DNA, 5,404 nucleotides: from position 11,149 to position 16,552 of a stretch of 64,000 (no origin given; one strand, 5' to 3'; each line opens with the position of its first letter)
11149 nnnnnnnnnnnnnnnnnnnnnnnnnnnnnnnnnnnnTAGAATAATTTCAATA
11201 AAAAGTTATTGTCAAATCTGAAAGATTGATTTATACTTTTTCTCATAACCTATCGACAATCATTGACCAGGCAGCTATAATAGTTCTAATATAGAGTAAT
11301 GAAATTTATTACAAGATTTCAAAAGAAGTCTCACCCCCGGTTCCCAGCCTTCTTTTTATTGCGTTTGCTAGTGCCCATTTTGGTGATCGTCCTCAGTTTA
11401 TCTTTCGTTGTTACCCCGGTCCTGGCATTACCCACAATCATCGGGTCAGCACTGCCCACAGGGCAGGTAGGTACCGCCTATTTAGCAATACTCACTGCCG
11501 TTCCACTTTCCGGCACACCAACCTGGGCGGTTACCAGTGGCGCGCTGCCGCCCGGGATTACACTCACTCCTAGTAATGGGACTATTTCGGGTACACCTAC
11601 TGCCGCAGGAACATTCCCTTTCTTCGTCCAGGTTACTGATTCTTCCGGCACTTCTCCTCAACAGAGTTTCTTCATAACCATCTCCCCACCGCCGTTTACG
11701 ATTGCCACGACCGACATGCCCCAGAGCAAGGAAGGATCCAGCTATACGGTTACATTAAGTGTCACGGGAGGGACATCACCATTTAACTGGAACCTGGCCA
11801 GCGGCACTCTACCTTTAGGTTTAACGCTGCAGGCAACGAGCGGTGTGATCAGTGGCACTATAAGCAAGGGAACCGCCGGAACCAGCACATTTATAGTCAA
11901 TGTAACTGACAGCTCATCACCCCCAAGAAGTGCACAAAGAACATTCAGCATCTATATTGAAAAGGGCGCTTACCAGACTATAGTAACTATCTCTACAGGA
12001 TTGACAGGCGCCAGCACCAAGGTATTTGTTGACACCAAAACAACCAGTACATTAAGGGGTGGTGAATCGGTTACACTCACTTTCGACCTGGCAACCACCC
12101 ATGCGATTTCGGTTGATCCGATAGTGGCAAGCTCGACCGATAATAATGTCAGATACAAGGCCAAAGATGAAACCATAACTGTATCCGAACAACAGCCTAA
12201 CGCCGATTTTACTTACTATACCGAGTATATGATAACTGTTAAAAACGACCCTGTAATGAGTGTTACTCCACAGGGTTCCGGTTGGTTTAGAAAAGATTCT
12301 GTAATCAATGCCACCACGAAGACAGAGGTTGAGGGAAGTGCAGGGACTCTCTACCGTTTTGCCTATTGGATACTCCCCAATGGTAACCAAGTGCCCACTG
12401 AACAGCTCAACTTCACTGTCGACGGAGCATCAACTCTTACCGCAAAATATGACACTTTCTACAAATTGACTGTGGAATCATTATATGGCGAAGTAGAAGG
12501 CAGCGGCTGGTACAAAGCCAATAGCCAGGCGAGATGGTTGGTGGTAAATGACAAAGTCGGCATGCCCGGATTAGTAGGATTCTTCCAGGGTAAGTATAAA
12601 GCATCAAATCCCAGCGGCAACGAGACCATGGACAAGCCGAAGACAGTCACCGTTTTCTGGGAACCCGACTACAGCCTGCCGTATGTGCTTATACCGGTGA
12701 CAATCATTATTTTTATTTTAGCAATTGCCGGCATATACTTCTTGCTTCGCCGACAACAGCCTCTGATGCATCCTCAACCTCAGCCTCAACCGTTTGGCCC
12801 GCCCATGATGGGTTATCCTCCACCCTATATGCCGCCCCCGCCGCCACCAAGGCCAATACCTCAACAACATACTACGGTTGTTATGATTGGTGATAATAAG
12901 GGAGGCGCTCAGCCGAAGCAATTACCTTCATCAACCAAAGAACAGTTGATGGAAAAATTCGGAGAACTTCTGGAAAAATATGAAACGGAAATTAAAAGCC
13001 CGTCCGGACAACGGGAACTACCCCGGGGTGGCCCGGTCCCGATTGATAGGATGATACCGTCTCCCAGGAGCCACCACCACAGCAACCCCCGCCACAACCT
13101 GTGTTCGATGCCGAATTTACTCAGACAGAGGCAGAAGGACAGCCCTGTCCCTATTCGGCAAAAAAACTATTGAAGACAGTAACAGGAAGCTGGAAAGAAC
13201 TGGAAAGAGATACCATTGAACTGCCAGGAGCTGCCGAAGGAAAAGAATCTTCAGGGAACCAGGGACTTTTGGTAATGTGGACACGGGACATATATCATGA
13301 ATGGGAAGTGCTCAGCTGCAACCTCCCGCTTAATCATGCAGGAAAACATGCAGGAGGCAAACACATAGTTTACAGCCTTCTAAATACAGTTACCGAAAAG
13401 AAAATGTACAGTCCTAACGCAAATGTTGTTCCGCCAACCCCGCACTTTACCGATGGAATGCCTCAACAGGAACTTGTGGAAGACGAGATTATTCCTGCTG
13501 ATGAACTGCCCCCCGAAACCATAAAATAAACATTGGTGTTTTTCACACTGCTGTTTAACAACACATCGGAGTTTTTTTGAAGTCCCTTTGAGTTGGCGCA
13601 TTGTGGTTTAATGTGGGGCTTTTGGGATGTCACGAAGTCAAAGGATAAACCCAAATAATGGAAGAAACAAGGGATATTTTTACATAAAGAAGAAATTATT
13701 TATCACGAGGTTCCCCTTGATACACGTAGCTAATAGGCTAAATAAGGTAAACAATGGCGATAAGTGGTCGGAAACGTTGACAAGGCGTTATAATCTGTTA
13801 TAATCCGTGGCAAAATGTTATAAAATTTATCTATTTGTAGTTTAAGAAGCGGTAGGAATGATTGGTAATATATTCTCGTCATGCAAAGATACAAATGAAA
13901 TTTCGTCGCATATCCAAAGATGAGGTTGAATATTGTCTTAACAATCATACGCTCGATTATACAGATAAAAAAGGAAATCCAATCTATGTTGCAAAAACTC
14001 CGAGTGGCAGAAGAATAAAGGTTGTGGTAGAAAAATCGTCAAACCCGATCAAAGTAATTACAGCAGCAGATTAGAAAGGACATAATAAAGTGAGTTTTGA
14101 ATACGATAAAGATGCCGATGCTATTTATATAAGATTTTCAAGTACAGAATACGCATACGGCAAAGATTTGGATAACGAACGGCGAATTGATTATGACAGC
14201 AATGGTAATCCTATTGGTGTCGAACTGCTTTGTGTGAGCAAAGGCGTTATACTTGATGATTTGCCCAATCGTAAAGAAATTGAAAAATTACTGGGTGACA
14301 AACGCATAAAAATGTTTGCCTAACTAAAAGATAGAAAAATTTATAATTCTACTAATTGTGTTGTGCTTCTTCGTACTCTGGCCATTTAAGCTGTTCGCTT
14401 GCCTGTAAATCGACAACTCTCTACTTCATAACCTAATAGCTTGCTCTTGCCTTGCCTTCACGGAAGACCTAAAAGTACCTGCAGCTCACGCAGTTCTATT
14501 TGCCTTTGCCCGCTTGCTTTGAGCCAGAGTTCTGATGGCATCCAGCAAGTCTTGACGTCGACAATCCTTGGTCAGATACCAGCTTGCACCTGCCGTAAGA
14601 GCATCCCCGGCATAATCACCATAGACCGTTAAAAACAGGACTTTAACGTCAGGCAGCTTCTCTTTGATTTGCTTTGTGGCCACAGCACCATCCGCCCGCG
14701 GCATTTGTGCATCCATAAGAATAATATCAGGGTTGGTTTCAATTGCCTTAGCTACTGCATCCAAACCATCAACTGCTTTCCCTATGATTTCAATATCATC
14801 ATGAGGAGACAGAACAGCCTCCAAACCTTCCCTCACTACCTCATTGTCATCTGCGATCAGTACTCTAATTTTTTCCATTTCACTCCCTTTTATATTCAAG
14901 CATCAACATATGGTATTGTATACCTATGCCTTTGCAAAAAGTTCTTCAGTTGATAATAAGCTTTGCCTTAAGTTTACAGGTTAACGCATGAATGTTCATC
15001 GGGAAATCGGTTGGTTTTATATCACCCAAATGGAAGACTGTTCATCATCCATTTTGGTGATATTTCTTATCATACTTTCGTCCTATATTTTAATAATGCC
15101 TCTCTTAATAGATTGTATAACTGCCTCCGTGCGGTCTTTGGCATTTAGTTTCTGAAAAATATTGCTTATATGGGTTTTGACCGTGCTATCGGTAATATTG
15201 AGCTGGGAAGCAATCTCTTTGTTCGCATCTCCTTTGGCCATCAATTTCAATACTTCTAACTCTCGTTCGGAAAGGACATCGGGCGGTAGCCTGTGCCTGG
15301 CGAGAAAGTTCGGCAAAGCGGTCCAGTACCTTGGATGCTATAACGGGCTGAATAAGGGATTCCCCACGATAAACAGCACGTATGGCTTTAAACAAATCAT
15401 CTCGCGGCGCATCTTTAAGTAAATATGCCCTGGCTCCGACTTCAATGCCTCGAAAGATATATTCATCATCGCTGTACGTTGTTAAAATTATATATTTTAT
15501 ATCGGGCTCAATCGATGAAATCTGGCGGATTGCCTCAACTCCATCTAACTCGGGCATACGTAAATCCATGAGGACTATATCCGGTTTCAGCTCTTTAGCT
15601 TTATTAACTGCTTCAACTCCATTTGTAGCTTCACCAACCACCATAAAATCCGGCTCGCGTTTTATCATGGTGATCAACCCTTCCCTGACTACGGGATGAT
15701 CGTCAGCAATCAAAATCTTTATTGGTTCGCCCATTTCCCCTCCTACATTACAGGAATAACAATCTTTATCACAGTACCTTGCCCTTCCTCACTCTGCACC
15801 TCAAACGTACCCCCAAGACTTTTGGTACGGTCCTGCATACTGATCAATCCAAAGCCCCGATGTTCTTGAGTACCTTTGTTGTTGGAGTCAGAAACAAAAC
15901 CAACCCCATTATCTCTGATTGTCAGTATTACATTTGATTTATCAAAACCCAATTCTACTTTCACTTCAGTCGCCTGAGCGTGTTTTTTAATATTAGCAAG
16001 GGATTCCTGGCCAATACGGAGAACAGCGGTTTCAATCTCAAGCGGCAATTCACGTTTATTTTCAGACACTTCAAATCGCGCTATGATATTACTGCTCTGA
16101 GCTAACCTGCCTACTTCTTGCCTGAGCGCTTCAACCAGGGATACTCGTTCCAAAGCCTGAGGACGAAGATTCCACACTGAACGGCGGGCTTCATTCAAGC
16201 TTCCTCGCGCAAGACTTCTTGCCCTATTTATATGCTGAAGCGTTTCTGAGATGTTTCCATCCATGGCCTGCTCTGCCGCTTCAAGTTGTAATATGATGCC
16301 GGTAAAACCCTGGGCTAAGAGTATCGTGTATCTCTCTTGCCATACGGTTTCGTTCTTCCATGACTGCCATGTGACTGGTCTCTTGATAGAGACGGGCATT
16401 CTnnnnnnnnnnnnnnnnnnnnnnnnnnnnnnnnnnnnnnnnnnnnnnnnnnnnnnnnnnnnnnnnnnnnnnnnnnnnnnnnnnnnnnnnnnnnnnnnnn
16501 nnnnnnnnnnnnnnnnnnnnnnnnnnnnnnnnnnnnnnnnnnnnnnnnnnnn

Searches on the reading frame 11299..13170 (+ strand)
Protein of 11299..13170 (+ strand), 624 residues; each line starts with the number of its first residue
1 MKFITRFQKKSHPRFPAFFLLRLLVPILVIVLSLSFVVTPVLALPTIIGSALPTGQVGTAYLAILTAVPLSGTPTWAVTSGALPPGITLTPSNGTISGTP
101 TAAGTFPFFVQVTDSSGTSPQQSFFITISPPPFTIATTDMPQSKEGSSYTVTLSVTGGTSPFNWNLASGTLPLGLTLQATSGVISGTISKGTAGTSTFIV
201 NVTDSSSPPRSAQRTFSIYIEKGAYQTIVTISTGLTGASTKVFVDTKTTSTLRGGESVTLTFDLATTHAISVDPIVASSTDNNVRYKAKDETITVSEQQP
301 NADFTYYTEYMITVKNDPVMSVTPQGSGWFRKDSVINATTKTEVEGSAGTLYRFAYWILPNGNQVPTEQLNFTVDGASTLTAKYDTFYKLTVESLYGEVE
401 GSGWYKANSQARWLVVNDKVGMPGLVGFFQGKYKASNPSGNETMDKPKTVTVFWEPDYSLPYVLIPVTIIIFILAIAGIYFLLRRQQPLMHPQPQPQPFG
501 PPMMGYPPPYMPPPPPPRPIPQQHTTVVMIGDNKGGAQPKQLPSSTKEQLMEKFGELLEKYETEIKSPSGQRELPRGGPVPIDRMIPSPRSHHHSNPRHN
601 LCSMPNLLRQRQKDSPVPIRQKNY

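Call 7: search_protein_families(library=pfam, proteins=[window:11299-13170:+], max_evalue=0.01)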
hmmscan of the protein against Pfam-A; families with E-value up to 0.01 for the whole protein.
window:11299-13170:+ (624 aa): 1 family
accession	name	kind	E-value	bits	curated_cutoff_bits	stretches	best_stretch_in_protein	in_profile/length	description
PF05345.18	He_PIG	-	2.3e-22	79.7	24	2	46-128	3-95/96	Putative Ig domain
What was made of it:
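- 11299..13173 (+): He_PIG Ig-domain membrane protein with a Pro-rich tail. It is a recurrent neighbour of this protein family and may have its own promoter at 11253-11281. Pfam PF05345, E 2e-22 (call 7).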

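Call 74: search_protein_families(library=ncbifam, proteins=[window:11299-13170:+], max_evalue=0.01)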
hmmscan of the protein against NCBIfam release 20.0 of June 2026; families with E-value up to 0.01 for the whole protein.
window:11299-13170:+ (624 aa): 0 families

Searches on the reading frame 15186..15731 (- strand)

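Call 19: search_protein_families(library=pfam, proteins=[window:15186-15731:-], max_evalue=0.001)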
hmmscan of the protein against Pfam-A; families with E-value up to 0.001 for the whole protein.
window:15186-15731:- (181 aa): 1 family
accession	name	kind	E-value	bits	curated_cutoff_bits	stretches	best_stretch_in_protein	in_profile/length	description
PF00072.30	Response_reg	-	1.2e-29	103.2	30.2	1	6-118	1-111/111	Response regulator receiver domain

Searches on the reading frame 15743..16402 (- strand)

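Call 19: search_protein_families(library=pfam, proteins=[window:15743-16402:-], max_evalue=0.001)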
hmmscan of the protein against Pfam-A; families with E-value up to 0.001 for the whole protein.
window:15743-16402:- (219 aa): 3 families
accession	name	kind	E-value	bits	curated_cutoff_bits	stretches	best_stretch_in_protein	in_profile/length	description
PF02518.31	HATPase_c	-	1.2e-12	48.6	26.4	1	125-218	4-109/111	Histidine kinase-, DNA gyrase B-, and HSP90-like ATPase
PF07730.19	HisKA_3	-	7.3e-10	39.7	24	1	29-84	13-68/68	Histidine kinase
PF13581.12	HATPase_c_2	-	0.00018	22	27.4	1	102-214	7-125/127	Histidine kinase-like ATPase domain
